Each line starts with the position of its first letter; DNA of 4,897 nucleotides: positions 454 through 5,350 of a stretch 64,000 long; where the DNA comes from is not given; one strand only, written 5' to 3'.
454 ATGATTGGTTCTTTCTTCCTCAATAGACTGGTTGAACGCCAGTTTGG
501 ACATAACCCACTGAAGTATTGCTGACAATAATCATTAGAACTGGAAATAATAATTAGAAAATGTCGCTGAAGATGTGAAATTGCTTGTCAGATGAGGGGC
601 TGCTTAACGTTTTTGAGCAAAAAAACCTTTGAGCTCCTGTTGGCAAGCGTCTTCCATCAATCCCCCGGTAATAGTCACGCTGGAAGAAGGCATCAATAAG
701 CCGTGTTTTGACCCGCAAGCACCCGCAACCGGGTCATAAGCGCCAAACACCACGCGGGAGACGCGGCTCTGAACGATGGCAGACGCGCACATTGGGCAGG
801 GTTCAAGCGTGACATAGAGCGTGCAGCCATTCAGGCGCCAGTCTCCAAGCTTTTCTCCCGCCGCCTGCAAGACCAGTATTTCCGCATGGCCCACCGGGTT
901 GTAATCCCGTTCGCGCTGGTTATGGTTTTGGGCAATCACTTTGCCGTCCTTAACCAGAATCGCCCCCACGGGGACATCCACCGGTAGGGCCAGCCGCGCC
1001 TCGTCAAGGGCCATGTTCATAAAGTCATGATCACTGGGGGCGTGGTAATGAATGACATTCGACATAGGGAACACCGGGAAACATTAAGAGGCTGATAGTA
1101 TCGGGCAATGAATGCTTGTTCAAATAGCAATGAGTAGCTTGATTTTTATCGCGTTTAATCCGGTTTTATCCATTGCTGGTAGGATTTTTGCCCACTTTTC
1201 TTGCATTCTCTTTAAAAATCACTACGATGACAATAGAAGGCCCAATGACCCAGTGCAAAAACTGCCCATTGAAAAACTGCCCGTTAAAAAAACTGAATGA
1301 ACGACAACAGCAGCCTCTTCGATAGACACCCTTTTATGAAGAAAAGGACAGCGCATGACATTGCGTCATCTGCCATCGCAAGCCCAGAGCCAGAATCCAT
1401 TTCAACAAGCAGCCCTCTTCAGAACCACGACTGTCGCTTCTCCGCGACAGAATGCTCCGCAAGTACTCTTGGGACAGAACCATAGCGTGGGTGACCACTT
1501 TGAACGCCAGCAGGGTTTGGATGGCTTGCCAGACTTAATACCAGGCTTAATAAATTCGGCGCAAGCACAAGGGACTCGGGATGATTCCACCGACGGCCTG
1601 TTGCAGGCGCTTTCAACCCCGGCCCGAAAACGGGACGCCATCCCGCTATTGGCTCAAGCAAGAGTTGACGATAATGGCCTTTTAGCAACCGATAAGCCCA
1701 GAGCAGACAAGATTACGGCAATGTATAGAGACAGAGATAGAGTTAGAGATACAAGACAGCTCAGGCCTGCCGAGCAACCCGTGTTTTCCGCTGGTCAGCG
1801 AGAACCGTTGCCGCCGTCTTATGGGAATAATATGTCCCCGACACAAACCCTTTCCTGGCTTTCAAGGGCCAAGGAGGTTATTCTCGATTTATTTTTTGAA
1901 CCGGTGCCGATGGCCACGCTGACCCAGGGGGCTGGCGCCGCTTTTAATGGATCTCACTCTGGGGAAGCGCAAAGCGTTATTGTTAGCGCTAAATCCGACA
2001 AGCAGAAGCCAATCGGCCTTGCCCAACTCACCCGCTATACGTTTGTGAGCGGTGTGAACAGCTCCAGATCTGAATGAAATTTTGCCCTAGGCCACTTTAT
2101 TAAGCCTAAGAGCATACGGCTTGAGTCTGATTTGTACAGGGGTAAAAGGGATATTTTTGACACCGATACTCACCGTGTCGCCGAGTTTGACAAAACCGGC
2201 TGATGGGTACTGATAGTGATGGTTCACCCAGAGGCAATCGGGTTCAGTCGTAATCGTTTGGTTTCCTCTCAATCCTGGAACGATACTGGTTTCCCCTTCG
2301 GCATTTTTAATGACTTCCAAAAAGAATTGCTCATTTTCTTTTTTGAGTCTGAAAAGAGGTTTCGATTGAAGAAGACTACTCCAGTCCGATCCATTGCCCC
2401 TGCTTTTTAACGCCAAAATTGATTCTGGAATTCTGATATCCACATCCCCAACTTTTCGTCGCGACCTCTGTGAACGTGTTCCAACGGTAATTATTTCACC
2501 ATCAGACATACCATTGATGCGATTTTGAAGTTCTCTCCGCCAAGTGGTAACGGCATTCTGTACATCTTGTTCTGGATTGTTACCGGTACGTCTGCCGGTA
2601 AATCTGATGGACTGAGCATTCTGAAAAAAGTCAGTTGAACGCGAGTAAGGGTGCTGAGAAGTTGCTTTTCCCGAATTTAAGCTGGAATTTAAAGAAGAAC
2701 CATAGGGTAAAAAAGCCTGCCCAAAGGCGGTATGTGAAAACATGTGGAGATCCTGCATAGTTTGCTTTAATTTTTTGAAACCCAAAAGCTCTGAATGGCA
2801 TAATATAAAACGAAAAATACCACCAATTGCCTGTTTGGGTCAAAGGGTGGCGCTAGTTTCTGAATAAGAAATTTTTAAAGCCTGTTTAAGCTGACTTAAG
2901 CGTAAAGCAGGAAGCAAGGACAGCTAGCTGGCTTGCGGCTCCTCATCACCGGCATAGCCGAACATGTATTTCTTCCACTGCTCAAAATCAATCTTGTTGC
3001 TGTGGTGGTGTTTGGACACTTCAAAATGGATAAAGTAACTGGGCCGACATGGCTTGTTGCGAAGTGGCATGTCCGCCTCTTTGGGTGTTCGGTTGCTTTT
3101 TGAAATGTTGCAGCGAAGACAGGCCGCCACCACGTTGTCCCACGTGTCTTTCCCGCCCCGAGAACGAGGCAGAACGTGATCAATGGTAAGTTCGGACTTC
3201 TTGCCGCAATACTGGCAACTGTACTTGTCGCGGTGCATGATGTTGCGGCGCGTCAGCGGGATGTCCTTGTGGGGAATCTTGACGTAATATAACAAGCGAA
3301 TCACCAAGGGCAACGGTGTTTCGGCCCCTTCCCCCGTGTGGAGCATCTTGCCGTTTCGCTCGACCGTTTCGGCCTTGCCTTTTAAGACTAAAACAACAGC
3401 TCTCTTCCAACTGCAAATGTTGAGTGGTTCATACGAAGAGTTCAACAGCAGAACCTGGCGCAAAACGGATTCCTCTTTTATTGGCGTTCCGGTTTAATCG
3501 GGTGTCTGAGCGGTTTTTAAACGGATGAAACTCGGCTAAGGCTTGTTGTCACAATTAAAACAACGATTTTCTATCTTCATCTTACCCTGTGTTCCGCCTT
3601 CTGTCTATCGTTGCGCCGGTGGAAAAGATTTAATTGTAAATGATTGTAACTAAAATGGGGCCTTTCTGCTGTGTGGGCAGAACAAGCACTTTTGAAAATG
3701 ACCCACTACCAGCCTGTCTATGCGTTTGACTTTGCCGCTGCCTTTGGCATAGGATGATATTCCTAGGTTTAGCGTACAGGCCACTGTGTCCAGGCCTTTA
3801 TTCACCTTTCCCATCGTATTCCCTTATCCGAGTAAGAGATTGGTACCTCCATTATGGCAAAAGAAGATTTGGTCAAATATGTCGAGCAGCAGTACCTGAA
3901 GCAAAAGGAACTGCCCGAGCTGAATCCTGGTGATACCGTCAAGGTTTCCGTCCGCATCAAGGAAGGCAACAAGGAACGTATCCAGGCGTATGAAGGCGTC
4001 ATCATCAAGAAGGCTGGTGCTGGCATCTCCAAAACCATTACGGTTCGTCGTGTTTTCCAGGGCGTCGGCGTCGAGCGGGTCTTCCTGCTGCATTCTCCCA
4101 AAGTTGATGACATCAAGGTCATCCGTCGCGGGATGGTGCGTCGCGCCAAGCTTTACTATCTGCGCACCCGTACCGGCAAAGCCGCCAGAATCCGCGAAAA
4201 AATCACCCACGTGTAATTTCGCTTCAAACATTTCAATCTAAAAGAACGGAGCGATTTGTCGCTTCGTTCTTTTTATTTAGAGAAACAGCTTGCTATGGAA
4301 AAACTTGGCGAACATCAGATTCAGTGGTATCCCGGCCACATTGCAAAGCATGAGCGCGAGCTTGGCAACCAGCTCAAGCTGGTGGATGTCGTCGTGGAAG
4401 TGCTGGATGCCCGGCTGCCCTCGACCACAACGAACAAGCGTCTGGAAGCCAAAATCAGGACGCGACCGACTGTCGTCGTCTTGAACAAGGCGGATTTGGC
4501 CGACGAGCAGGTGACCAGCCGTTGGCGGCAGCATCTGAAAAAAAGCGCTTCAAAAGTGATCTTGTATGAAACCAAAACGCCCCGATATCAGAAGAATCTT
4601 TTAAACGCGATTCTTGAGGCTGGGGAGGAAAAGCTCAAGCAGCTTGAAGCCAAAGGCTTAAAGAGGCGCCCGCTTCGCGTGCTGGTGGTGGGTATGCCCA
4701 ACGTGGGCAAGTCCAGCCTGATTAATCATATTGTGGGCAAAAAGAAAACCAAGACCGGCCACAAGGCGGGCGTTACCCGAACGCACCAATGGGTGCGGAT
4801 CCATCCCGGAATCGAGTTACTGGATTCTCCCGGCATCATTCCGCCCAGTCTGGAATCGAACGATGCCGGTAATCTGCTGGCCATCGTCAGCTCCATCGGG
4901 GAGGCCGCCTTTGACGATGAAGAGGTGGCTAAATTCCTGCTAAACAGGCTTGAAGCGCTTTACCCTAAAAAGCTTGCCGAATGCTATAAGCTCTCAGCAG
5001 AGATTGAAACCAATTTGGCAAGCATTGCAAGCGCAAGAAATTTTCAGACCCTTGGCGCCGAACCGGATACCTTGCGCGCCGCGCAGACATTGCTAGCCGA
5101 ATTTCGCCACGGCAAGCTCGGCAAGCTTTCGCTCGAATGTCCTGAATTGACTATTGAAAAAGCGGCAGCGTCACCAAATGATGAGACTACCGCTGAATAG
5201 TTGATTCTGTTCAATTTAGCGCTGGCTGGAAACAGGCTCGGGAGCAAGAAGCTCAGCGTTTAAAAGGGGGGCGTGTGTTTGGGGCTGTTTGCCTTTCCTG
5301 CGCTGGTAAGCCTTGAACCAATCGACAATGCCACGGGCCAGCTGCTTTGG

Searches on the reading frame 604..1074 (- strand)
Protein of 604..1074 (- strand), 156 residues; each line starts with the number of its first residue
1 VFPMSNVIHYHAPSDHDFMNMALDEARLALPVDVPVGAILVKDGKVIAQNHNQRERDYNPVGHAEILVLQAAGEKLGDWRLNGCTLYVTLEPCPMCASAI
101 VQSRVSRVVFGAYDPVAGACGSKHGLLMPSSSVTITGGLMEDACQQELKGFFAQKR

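Call 59: search_protein_families(library=pfam, proteins=[window:604-1074:-], max_evalue=0.001)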
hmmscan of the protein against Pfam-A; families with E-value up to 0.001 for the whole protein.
window:604-1074:- (156 aa): 4 families
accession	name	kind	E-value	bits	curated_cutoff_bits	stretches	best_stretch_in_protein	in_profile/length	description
PF14437.12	MafB19-deam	-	1.5e-36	125.8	27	1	15-156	3-142/142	MafB19-like deaminase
PF00383.29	dCMP_cyt_deam_1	-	3.2e-29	101.3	25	1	14-111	3-101/102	Cytidine and deoxycytidylate deaminase zinc-binding region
PF14439.12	Bd3614-deam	-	1.8e-07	31.6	38.5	1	37-110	11-88/113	Bd3614-like deaminase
PF18750.7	SNAD4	-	0.00035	21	27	1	47-102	20-73/130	Secreted Novel AID/APOBEC-like Deaminase 4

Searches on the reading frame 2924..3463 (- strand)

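Call 59: search_protein_families(library=pfam, proteins=[window:2924-3463:-], max_evalue=0.001)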
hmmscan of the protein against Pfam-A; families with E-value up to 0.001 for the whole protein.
window:2924-3463:- (179 aa): 3 families
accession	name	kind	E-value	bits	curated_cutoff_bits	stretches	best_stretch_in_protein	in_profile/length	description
PF01844.29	HNH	-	5.8e-16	58.8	21.4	1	83-125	1-47/47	HNH endonuclease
PF14279.12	HNH_5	-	3e-15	56.3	27.5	1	83-132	1-53/56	HNH endonuclease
PF13395.12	HNH_4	-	1.2e-07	32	22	1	90-127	16-53/54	HNH endonuclease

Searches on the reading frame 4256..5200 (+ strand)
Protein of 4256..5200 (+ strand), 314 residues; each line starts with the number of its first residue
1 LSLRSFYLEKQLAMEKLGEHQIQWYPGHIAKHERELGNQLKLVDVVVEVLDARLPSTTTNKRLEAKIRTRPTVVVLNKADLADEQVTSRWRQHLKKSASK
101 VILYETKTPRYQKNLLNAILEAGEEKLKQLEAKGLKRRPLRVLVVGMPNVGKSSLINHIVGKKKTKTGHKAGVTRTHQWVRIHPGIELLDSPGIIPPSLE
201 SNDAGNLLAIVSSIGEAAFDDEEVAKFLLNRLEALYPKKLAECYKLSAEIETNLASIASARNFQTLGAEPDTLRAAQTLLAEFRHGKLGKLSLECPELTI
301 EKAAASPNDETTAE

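Call 23: search_protein_families(library=pfam, proteins=[window:4256-5200:+], max_evalue=0.001)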
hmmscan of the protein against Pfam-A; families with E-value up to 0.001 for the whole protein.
window:4256-5200:+ (314 aa): 6 families
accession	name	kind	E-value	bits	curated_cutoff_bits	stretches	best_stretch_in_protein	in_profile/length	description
PF01926.29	MMR_HSR1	-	7.3e-19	68.4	21.9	1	141-199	1-59/113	50S ribosome-binding GTPase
PF02421.24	FeoB_N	-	1e-09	38.6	27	1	141-195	2-58/156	Ferrous iron transport protein B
PF03193.22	RsgA_GTPase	-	1.1e-08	35.6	30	1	141-194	108-168/174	RsgA GTPase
PF00009.33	GTP_EFTU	-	4.9e-06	26.7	26.5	1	26-106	77-158/188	Elongation factor Tu GTP binding domain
PF02492.25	cobW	-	5.7e-05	23.2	20.7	0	33-97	106-172/180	CobW/HypB/UreG, nucleotide-binding domain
PF04548.22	AIG1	-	6.3e-05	22.8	27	1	140-199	1-64/212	AIG1 family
